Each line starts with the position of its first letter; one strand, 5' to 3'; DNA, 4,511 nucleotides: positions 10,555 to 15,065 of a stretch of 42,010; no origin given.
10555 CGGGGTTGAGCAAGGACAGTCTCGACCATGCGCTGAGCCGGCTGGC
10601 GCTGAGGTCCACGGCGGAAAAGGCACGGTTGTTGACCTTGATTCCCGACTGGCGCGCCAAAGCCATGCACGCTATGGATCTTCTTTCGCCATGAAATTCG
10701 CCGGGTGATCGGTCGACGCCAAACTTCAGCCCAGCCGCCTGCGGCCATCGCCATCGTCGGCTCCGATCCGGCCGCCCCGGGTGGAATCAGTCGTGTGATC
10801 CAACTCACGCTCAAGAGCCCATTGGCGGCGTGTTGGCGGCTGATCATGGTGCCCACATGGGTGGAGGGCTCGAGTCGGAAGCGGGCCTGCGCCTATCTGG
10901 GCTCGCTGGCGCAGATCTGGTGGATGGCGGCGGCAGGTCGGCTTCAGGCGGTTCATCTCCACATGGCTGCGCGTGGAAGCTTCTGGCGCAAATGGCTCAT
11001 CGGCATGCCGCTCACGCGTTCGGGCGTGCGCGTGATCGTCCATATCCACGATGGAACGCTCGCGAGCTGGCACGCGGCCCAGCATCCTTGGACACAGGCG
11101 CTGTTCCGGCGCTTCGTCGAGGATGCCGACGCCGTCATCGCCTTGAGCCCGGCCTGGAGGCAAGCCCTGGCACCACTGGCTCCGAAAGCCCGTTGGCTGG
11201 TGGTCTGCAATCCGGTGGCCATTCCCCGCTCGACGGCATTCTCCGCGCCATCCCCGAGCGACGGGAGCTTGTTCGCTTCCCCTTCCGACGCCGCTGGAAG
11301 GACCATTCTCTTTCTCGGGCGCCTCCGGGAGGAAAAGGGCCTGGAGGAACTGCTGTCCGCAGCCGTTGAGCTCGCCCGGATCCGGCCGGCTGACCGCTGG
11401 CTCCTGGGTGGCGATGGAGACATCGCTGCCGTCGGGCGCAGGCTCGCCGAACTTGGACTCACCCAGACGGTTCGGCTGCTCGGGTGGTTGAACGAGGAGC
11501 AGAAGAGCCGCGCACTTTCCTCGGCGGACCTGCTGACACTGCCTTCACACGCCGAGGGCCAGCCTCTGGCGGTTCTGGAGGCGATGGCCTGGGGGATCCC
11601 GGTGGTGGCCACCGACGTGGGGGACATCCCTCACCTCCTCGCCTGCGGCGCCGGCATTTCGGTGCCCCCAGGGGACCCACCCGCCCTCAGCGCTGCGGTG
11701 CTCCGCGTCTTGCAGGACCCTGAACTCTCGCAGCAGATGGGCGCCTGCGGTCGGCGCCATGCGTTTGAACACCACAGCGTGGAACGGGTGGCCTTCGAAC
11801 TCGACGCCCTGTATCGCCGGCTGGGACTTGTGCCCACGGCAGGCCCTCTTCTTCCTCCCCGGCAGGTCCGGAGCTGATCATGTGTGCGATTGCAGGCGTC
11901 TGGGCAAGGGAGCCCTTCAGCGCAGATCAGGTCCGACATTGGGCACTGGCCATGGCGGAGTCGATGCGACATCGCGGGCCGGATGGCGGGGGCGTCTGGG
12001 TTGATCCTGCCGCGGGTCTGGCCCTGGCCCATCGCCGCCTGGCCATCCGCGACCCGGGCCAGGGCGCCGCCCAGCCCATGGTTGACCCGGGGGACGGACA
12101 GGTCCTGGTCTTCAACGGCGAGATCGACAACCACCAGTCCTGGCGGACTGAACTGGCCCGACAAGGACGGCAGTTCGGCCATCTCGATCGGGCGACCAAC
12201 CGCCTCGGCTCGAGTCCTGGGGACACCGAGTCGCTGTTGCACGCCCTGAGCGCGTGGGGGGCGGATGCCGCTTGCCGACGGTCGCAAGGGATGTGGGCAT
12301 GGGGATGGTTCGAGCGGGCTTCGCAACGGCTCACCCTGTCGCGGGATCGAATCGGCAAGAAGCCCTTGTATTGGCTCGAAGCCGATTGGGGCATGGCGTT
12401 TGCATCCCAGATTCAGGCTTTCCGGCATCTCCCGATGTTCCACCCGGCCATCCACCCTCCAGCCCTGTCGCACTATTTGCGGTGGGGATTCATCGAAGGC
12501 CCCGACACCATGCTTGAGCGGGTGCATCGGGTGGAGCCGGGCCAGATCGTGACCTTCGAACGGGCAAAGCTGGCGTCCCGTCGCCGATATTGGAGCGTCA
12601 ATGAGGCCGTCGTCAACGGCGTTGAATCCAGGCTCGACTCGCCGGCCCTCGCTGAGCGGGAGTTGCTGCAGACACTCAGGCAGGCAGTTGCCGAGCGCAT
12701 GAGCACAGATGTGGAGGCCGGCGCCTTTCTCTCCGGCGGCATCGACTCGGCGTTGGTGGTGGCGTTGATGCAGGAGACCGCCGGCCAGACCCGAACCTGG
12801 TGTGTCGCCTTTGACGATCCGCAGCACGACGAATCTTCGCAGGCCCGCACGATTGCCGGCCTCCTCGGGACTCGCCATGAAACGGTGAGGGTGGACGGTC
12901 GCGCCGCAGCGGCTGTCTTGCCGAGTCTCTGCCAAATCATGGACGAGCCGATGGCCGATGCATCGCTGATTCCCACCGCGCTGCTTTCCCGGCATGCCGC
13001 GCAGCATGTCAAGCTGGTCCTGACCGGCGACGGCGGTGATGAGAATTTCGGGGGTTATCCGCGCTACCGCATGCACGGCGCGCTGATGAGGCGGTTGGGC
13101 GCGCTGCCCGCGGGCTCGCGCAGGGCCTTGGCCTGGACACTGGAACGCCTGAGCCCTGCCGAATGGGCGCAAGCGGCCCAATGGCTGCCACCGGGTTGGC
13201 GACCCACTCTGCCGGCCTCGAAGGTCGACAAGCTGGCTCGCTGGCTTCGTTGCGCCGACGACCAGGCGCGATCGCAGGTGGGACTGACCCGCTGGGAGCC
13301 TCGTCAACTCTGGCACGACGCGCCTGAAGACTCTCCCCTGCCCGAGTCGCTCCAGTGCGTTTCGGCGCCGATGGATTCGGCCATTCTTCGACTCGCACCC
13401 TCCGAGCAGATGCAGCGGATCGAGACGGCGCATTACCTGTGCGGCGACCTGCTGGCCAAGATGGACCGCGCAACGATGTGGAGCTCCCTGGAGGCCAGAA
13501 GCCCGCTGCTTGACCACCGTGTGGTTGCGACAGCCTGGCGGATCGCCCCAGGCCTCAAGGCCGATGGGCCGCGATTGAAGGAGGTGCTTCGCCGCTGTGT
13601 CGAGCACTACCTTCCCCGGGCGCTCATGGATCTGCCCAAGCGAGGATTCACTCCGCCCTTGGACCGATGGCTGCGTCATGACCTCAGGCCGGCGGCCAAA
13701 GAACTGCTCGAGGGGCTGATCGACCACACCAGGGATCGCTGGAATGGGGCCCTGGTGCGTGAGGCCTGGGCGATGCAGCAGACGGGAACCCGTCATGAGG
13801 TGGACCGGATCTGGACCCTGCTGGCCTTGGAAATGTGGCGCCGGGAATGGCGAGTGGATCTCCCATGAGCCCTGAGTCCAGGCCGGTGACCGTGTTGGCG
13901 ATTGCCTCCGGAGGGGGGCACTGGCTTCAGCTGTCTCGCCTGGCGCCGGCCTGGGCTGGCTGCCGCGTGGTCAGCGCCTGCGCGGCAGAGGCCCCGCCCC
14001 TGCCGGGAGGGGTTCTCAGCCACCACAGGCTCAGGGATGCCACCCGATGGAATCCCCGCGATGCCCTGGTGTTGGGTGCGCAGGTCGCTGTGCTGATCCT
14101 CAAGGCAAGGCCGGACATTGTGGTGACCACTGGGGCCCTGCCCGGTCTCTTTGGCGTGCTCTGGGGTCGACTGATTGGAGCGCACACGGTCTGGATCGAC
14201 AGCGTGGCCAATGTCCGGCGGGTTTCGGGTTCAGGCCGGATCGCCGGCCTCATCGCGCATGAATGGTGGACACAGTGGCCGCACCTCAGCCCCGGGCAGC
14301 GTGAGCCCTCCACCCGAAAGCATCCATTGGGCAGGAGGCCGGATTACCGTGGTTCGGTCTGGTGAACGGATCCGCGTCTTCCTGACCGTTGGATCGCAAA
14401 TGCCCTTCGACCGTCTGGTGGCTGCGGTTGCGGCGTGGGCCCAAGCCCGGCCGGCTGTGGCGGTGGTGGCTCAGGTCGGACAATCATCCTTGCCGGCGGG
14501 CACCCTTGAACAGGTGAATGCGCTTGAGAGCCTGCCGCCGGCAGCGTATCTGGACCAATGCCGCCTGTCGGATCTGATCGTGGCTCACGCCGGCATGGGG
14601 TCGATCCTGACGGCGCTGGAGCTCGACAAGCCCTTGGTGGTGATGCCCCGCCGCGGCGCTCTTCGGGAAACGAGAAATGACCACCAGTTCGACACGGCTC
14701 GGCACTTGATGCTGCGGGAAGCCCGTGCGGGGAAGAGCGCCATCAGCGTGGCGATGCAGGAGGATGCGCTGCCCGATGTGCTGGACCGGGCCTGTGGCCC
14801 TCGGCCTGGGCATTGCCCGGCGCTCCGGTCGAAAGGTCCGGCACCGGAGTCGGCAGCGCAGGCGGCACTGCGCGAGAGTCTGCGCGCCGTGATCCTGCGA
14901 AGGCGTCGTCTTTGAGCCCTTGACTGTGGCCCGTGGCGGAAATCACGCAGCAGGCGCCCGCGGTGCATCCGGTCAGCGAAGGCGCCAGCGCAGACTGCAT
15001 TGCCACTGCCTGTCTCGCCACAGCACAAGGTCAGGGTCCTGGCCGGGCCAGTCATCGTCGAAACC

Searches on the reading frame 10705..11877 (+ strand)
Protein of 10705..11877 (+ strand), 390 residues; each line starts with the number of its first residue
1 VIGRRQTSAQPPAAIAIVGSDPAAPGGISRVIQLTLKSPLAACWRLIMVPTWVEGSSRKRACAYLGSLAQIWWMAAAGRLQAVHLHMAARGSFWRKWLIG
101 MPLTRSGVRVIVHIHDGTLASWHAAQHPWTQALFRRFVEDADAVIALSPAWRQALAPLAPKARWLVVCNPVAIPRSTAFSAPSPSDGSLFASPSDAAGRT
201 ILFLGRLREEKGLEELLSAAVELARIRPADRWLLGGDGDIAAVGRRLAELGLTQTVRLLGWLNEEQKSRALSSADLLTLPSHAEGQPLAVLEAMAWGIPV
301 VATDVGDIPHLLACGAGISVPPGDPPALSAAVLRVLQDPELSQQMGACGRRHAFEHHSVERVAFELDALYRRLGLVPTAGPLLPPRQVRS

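Call 7: search_protein_families(library=pfam, proteins=[window:10705-11877:+], max_evalue=0.001)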
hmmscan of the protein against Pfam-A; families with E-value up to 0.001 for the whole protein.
window:10705-11877:+ (390 aa): 6 families
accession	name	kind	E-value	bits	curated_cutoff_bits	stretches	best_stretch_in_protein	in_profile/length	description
PF13692.12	Glyco_trans_1_4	-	2.6e-30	106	27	1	199-338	2-142/142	Glycosyl transferases group 1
PF00534.26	Glycos_transf_1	-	5.3e-29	101.4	26.4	1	196-351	13-171/172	Glycosyl transferases group 1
PF13439.12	Glyco_transf_4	-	1.7e-09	38.4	28.5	1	56-171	49-166/170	Glycosyltransferase Family 4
PF13579.12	Glyco_trans_4_4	-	2.6e-09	38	29.7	1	52-169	46-157/158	Glycosyl transferase 4-like domain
PF13524.12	Glyco_trans_1_2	-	2.6e-08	34.4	25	1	250-364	27-140/144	Glycosyl transferase-like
PF20706.3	GT4-conflict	-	6.5e-08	32.4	26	1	130-303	136-311/385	Family 4 Glycosyltransferase in conflict systems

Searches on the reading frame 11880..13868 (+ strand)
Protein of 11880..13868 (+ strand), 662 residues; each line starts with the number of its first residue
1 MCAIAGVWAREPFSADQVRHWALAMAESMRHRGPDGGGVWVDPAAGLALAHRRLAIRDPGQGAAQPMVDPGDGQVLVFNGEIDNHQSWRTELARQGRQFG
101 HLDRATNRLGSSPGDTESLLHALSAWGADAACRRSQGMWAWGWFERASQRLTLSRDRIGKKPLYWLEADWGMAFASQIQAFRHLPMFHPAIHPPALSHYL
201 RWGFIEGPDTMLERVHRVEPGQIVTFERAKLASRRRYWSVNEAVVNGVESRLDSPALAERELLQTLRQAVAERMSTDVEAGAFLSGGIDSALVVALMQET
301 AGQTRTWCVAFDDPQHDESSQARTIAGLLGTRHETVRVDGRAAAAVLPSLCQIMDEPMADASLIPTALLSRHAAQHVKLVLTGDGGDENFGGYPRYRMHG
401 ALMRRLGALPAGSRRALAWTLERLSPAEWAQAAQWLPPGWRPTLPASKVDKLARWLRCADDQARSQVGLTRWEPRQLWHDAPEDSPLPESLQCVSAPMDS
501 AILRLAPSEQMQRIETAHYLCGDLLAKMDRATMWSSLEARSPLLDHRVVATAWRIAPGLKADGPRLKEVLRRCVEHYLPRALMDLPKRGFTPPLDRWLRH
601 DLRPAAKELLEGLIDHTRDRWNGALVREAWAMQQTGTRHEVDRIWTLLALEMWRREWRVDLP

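Call 7: search_protein_families(library=pfam, proteins=[window:11880-13868:+], max_evalue=0.001)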
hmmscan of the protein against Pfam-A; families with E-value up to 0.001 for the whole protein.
window:11880-13868:+ (662 aa): 4 families
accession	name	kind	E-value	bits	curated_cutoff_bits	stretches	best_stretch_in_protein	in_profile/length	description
PF00733.27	Asn_synthase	-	4.2e-83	280.3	21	1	262-654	2-353/354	Asparagine synthase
PF13522.11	GATase_6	-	5.7e-29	101.2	27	1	34-176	1-129/130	Glutamine amidotransferase domain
PF13537.11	GATase_7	-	2e-27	96.1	25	1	51-182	1-122/123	Glutamine amidotransferase domain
PF02540.23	NAD_synthase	-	9.4e-07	28.6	21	1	261-393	4-137/242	NAD synthase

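Call 76: search_protein_families(library=ncbifam, proteins=[window:11880-13868:+], max_evalue=0.001)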
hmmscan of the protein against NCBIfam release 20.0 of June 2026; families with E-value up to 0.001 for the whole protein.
window:11880-13868:+ (662 aa): 11 families
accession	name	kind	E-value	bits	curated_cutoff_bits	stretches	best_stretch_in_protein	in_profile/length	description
TIGR03108.1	eps_aminotran_1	hypoth_equivalog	1.5e-118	397.2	816.9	1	1-652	1-623/628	XrtA/PEP-CTERM system amidotransferase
TIGR01536.1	asn_synth_AEB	equivalog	6.2e-104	348.8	267.1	1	2-590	1-517/517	asparagine synthase (glutamine-hydrolyzing)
TIGR03104.1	trio_amidotrans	equivalog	4.5e-89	299.3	570.1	2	1-398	1-385/589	N-acetylglutaminylglutamine amidotransferase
NF006949.0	PRK09431.1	equivalog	7.7e-55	186.4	499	3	1-181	1-165/554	asparagine synthase B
NF033535.1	lass_lactam_cya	exception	1.4e-42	146.1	525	2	1-389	1-375/668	lasso peptide isopeptide bond-forming cyclase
NF033561.1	macrolact_Ik_Al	subfamily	4.5e-11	42.1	300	1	109-653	53-554/561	albusnodin/ikarugamycin family macrolactam cyclase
NF010587.0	PRK13980.1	equivalog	3.1e-05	23.3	255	1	258-340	14-96/267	NAD+ synthase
TIGR00552.1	nadE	equivalog_domain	3.9e-05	23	63.65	1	259-393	6-145/251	NAD(+) synthase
NF010588.0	PRK13981.1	equivalog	0.00011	20.7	479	1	281-342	291-352/546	NAD+ synthase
NF002048.0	PRK00876.1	subfamily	0.00032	19.6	313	1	260-338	21-100/330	NAD(+) synthase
TIGR00268.2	TIGR00268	equivalog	0.00086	18.6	150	0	284-339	20-77/259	ATP-dependent sacrificial sulfur transferase LarE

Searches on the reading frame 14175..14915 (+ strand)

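Call 7: search_protein_families(library=pfam, proteins=[window:14175-14915:+], max_evalue=0.001)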
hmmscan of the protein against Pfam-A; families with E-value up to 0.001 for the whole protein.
window:14175-14915:+ (246 aa): 1 family
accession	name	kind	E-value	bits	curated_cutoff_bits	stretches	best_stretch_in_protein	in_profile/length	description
PF04101.22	Glyco_tran_28_C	-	9.6e-08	32.7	22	1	68-175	2-115/166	Glycosyltransferase family 28 C-terminal domain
